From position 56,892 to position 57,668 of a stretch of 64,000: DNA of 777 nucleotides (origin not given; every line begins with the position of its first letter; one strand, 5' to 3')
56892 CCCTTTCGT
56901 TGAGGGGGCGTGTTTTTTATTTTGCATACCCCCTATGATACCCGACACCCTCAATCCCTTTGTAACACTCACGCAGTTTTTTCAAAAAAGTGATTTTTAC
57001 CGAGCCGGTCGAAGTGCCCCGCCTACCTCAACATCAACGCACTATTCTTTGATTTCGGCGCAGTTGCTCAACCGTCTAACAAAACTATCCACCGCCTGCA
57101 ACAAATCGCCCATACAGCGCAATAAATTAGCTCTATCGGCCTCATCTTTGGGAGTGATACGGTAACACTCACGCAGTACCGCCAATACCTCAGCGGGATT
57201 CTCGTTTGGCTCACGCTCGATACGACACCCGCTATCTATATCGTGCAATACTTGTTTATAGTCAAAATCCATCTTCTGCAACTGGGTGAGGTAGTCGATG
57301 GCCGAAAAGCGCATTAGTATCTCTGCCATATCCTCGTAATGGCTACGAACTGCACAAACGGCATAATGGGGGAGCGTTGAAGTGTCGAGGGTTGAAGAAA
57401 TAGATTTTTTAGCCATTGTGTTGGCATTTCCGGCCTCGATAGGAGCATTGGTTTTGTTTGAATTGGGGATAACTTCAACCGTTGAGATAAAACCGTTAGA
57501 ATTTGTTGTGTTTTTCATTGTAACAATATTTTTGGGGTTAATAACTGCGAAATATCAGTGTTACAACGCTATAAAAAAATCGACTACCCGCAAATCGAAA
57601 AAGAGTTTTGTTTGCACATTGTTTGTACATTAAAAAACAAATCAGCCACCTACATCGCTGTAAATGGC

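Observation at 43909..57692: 13.8-kb island inserted in the 3' end of tRNA-Arg(TCT), bounded by an exact 13-nt direct repeat and lacking an integrase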

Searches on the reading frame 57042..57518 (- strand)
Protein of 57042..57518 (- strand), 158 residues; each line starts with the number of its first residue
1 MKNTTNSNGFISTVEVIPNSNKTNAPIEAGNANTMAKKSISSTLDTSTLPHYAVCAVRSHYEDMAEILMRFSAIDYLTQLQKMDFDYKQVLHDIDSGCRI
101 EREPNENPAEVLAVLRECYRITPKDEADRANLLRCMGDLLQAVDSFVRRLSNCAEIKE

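Call 8: search_protein_families(library=pfam, proteins=[window:57042-57518:-], max_evalue=0.01)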
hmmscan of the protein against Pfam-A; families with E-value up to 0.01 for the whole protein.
window:57042-57518:- (158 aa): 0 families

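Call 15: search_protein_families(library=ncbifam, proteins=[window:57042-57518:-], max_evalue=0.01)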
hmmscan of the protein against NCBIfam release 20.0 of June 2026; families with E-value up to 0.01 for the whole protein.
window:57042-57518:- (158 aa): 0 families

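Call 22: find_homologous_proteins(query=window:57042-57518:-, max_evalue=0.001)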
Query window:57042-57518:- (158 aa): 14 proteins with E <= 0.001 among 28 candidates.
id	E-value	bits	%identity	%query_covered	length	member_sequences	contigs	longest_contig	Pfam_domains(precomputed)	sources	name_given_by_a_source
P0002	1.0e-95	335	96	100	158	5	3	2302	-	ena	-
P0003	6.7e-82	291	96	87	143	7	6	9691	-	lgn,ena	-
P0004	4.2e-72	259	86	86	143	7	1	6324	-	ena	-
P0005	4.3e-72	259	85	87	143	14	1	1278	-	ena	-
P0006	3.1e-71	256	83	88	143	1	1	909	-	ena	-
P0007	1.3e-67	244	81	88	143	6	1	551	-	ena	-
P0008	4.4e-46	174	89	57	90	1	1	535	-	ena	-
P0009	7.1e-36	141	54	93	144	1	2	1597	-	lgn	-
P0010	1.2e-35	140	74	60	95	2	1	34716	-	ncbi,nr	ncbi:MAG: hypothetical protein IKY82_07120 [Alistipes sp.]|nr:hypothetical protein [Alistipes sp.]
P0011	3.1e-31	126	68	58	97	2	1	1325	-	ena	-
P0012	9.1e-31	125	57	70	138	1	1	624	-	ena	-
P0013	1.6e-30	124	52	78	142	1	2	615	-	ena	-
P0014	1.0e-29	121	49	83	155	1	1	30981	-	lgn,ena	-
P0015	4.0e-28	116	57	70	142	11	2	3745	-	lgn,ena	-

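Call 23: find_encoding_contigs(protein=P0014, flank=10000, max_places=3)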
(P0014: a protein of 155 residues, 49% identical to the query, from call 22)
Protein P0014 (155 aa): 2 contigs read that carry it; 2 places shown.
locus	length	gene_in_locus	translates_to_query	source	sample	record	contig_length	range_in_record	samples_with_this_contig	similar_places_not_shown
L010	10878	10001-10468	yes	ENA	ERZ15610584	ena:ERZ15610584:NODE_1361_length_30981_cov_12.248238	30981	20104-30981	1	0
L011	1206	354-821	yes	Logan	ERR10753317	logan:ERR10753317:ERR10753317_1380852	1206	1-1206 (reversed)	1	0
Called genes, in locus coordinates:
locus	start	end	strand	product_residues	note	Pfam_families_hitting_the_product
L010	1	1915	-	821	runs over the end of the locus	PF01588:tRNA_bind, PF03483:B3_4, PF03484:B5, PF17759:tRNA_synthFbeta, PF03147:FDX-ACB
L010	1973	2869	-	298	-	PF00892:EamA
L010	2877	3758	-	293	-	PF01040:UbiA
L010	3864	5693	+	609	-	PF00009:GTP_EFTU, PF22042:EF-G_D2 (weak), PF03144:GTP_EFTU_D2, PF00679:EFG_C, PF06421:LepA_C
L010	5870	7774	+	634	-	PF00501:AMP-binding, PF23562:AMP-binding_C_3 (weak)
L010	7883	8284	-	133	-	PF03544:TonB_C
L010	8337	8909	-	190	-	PF03544:TonB_C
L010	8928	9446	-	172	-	PF04542:Sigma70_r2, PF08281:Sigma70_r4_2, PF04545:Sigma70_r4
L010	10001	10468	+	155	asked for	-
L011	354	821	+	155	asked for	-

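Call 24: find_encoding_contigs(protein=P0010, flank=10000, max_places=3)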
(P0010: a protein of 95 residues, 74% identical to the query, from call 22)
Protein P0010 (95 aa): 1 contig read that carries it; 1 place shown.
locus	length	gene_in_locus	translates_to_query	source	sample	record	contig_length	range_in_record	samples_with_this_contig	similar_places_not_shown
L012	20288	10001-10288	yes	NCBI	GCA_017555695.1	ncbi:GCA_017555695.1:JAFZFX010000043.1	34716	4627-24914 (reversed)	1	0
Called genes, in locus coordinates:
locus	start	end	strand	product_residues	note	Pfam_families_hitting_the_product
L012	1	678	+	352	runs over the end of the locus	PF01263:Aldose_epim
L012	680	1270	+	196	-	-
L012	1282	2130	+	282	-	PF08874:DUF1835 (faint), PF12395:DUF3658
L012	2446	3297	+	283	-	PF01634:HisG, PF08029:HisG_C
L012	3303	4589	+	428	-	PF00815:Histidinol_dh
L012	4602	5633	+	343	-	PF01053:Cys_Met_Meta_PP (weak), PF00155:Aminotran_1_2, PF04864:Alliinase_C (weak)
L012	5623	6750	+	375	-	PF13242:Hydrolase_like (weak), PF00475:IGPD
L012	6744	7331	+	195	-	PF00117:GATase, PF07685:GATase_3, PF01174:SNO (weak)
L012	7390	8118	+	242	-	PF00977:His_biosynth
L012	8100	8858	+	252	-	PF00977:His_biosynth, PF01207:Dus (faint), PF02581:TMP-TENI (faint), PF03060:NMO (faint), PF05690:ThiG (faint), PF01180:DHO_dh (faint)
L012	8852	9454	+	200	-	PF01502:PRA-CH, PF01503:PRA-PH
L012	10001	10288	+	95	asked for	-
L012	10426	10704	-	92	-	PF14213:DUF4325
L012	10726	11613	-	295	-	-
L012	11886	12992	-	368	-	PF08800:BT4734-like_N, PF08707:PriCT_2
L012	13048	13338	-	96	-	PF19808:DUF6291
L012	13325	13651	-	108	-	-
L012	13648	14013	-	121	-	PF12728:HTH_17 (weak)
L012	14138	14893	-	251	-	-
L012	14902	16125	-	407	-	PF17293:Arm-DNA-bind_5, PF13102:Phage_int_SAM_5, PF00589:Phage_integrase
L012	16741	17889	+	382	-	PF17293:Arm-DNA-bind_5 (weak), PF00589:Phage_integrase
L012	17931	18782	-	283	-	PF04098:Rad52_Rad22 (weak)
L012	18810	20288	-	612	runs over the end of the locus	PF03796:DnaB_C, PF06745:ATPase (weak), PF08800:BT4734-like_N, PF08707:PriCT_2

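Call 32: find_related_loci(query=A1, collection=genome_contigs, flank=10000)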
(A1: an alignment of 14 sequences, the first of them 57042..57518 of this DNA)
Query A1 (158 aa) in genome_contigs; peptide patterns used: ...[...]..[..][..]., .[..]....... (x = any residue, [..] = any of these).
31 stretches matched a pattern; 1 encode a relative of the query (tblastn E <= 1e-3); 1 distinct loci.
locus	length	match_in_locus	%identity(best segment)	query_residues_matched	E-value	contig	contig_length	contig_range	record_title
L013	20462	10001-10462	56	29-158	2e-49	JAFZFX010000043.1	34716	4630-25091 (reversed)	MAG: Alistipes sp. isolate RGIG7730 Water_buffalos_Rectum-3__c468708, whole genome shotgun sequence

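Call 41: find_encoding_contigs(protein=P0003, flank=10000, max_places=6)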
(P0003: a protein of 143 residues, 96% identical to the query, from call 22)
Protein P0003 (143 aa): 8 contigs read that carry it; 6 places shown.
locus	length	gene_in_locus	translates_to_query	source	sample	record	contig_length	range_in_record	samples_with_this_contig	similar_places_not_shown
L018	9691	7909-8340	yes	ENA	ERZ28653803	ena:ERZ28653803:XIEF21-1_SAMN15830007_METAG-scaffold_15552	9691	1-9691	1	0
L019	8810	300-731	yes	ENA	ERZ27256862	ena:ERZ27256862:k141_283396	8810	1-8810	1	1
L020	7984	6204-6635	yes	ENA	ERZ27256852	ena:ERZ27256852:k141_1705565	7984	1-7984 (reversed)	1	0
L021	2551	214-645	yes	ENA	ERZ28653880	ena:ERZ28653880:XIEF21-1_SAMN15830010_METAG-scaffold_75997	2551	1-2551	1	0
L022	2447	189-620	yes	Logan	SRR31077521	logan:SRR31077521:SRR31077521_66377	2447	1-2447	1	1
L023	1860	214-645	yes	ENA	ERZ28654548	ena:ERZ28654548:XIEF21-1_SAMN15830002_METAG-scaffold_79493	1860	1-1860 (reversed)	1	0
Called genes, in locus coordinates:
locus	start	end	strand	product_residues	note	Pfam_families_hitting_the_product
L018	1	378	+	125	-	?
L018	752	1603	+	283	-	PF01634:HisG, PF08029:HisG_C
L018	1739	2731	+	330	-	PF00815:Histidinol_dh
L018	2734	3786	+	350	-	PF00155:Aminotran_1_2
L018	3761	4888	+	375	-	PF13242:Hydrolase_like (weak), PF00475:IGPD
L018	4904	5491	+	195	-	PF00117:GATase, PF01174:SNO (faint)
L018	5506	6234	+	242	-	PF00977:His_biosynth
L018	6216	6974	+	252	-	PF00977:His_biosynth, PF01207:Dus (faint), PF02581:TMP-TENI (faint), PF03060:NMO (faint), PF01180:DHO_dh (faint)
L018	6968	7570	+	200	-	PF01502:PRA-CH, PF01503:PRA-PH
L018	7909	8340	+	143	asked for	-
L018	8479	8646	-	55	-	-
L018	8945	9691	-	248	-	?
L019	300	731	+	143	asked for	-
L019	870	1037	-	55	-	-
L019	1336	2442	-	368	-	PF08800:BT4734-like_N, PF08707:PriCT_2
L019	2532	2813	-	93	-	PF19808:DUF6291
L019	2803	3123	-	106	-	-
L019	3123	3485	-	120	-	PF12728:HTH_17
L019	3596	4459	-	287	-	-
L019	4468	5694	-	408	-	PF17293:Arm-DNA-bind_5 (weak), PF13102:Phage_int_SAM_5, PF00589:Phage_integrase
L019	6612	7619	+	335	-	PF01408:GFO_IDH_MocA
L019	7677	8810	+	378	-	?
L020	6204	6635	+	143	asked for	-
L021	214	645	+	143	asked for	-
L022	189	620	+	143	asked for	-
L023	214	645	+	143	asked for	-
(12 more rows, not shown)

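Call 42: find_encoding_contigs(protein=P0004, flank=10000, max_places=4)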
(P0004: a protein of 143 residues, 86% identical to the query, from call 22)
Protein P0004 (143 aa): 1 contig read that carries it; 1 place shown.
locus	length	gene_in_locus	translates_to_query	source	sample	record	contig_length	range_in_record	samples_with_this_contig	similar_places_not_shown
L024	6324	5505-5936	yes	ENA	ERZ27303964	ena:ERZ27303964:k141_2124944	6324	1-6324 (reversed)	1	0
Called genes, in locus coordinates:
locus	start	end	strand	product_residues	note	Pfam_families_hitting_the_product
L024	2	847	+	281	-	?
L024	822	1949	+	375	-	PF13242:Hydrolase_like (weak), PF00475:IGPD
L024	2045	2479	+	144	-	PF04480:DUF559, PF18741:MTES_1575 (weak)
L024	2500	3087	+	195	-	PF00117:GATase, PF07685:GATase_3 (weak), PF01174:SNO (faint)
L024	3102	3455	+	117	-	PF00977:His_biosynth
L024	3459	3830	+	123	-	PF00977:His_biosynth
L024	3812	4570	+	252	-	PF00977:His_biosynth, PF01207:Dus (faint), PF02581:TMP-TENI (faint), PF03060:NMO (faint), PF01180:DHO_dh (faint)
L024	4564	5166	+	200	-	PF01502:PRA-CH, PF01503:PRA-PH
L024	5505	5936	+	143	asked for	-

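Call 48: search_protein_families(library=pfam, proteins=[L019:300-731:+, L019:870-1037:-, L019:1336-2442:-, L019:2532-2813:-, L019:2803-3123:-, L019:3123-3485:-, L019:3596-4459:-, L019:4468-5694:-], max_evalue=0.01)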
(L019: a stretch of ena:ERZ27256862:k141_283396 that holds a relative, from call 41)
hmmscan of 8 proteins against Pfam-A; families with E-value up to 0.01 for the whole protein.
L019:300-731:+ (143 aa): 0 families

L019:870-1037:- (55 aa): 0 families

L019:1336-2442:- (368 aa): 2 families
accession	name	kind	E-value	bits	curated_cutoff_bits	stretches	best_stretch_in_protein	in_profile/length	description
PF08707.16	PriCT_2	-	1.8e-14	54.3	22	1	297-358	11-74/77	Primase C terminal 2 (PriCT-2)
PF08800.15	BT4734-like_N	-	5.2e-14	53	22.4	1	102-222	2-133/134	BT4734-like, N-terminal domain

L019:2532-2813:- (93 aa): 1 family
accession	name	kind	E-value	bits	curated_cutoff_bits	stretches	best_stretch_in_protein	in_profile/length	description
PF19808.4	DUF6291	-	1.5e-14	54.4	27.2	1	13-90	2-79/79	Family of unknown function (DUF6291)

L019:2803-3123:- (106 aa): 1 family
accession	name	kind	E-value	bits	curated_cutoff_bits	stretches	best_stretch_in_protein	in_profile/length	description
PF12802.13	MarR_2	-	0.0027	18.3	27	1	34-66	3-35/61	MarR family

L019:3123-3485:- (120 aa): 1 family
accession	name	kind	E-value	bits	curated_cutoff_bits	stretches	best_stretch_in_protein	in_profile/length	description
PF12728.13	HTH_17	-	3.8e-08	33.9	27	1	59-95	14-50/51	Helix-turn-helix domain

L019:3596-4459:- (287 aa): 2 families
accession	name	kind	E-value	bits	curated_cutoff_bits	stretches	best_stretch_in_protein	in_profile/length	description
PF19509.4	DUF6043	-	4.6e-05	23.4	23.2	1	187-257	208-278/314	Family of unknown function (DUF6043)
PF10036.14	RLL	-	0.00045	20.6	24.6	1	6-60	52-103/253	RNA transcription, translation and transport factor protein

L019:4468-5694:- (408 aa): 4 families
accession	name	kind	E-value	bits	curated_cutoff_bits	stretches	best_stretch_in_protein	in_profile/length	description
PF13102.12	Phage_int_SAM_5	-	2.4e-18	66.8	22.3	1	108-203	3-95/98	Phage integrase SAM-like domain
PF00589.27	Phage_integrase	-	4.3e-17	62.9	27.1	1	220-395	7-171/172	Phage integrase family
PF17293.8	Arm-DNA-bind_5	-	4.6e-07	30.7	22.6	1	14-83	2-74/87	Arm DNA-binding domain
PF02899.23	Phage_int_SAM_1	-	0.00048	20.8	22.3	1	127-183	19-76/83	Phage integrase, N-terminal SAM-like domain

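Call 49: search_protein_families(library=phrogs, proteins=[L019:300-731:+, L019:1336-2442:-, L019:2532-2813:-, L019:2803-3123:-, L019:3123-3485:-, L019:3596-4459:-, L019:4468-5694:-], max_evalue=0.001)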
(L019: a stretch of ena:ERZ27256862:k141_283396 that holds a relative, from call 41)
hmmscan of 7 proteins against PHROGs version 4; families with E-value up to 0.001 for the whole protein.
L019:300-731:+ (143 aa): 0 families

L019:1336-2442:- (368 aa): 5 families
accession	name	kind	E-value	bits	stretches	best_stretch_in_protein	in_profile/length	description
phrog_14787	-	unknown function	1.5e-20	74.9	2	101-236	50-196/299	-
phrog_15962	-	DNA, RNA and nucleotide metabolism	3.1e-17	63.1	1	103-359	89-324/835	DNA primase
phrog_28855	-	unknown function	4.4e-11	42.9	1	68-230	18-176/804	-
phrog_18375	-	DNA, RNA and nucleotide metabolism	1.3e-10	41.3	1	75-226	28-177/644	DNA primase/helicase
phrog_29234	-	unknown function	0.00022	20.4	1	287-357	238-312/887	-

L019:2532-2813:- (93 aa): 3 families
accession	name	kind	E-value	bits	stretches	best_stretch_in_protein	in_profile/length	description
phrog_16304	-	unknown function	7.2e-09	36.9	1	14-93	8-87/244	-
phrog_19415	-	unknown function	2.1e-06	28.9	1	11-89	6-86/224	-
phrog_15768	-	unknown function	2.2e-06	28.8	1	11-92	3-76/228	-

L019:2803-3123:- (106 aa): 0 families

L019:3123-3485:- (120 aa): 4 families
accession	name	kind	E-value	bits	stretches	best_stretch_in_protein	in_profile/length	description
phrog_1840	-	integration and excision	1.5e-05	26.4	1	69-107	30-68/90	excisionase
phrog_25262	-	unknown function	3.5e-05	24.7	1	45-101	34-90/106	-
phrog_66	-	integration and excision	4e-05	24.5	1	43-107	92-155/412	excisionase and transcriptional regulator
phrog_7338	-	unknown function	0.00067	20.9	1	33-96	22-81/87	-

L019:3596-4459:- (287 aa): 0 families

L019:4468-5694:- (408 aa): 4 families
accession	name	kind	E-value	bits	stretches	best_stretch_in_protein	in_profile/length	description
phrog_1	-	integration and excision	2e-35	124.1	1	41-403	130-445/611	integrase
phrog_216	-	integration and excision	4.3e-23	82.9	1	207-400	47-232/301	integrase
phrog_7269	-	integration and excision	4.2e-07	30.8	1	334-399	12-75/89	integrase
phrog_7685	-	integration and excision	3.1e-05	24.7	1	346-406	176-236/240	integrase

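Call 54: find_related_loci(query=L019:4468-5694:-, collection=viral_contigs, flank=10000)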
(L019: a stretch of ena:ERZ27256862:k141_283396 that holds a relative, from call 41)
Query L019:4468-5694:- (408 aa) in viral_contigs; peptide patterns used: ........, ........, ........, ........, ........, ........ (x = any residue, [..] = any of these).
4 stretches matched a pattern; 1 encode a relative of the query (tblastn E <= 1e-3); 1 distinct loci.
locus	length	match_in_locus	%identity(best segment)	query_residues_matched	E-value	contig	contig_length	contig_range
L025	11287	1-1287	42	1-408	7e-111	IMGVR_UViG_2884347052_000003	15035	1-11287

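Call 61: find_related_loci(query=A1, collection=metagenome_contigs, flank=10000)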
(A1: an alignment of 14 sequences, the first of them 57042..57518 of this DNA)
Query A1 (158 aa) in metagenome_contigs; peptide patterns used: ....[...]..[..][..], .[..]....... (x = any residue, [..] = any of these).
154 stretches matched a pattern, but none encodes a relative of the query by tblastn (E <= 1e-3).

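Call 81: find_related_loci(query=A1, collection=viral_contigs, flank=10000)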
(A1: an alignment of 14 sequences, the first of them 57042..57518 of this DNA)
Query A1 (158 aa) in viral_contigs; peptide patterns used: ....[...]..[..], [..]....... (x = any residue, [..] = any of these).
15 stretches matched a pattern, but none encodes a relative of the query by tblastn (E <= 1e-3).

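Call 82: predict_structure(alignment_id=A1)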
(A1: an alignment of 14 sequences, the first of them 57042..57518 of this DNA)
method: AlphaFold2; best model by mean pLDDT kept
length: 158 residues; sequences in the alignment: 14
mean_pLDDT: 59.1   pTM: 0.35
mean pLDDT of the five models: 59.1, 55.9, 53.4, 50.7, 49.7
residues with pLDDT >= 90: 0; 70-90: 55; 50-70: 49; < 50: 54
segments of 3 or more residues with pLDDT < 50: 1-46, 97-100
pLDDT, mean of each block of 10 residues (from residue 1): 40 36 33 37 48 73 77 63 58 51 65 64 73 77 81 71
secondary structure, 60 per line:
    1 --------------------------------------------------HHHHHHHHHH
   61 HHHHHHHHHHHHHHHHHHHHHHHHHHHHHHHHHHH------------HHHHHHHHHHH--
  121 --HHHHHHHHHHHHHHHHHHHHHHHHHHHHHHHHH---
elements in order: H51-95 H108-118 H123-155
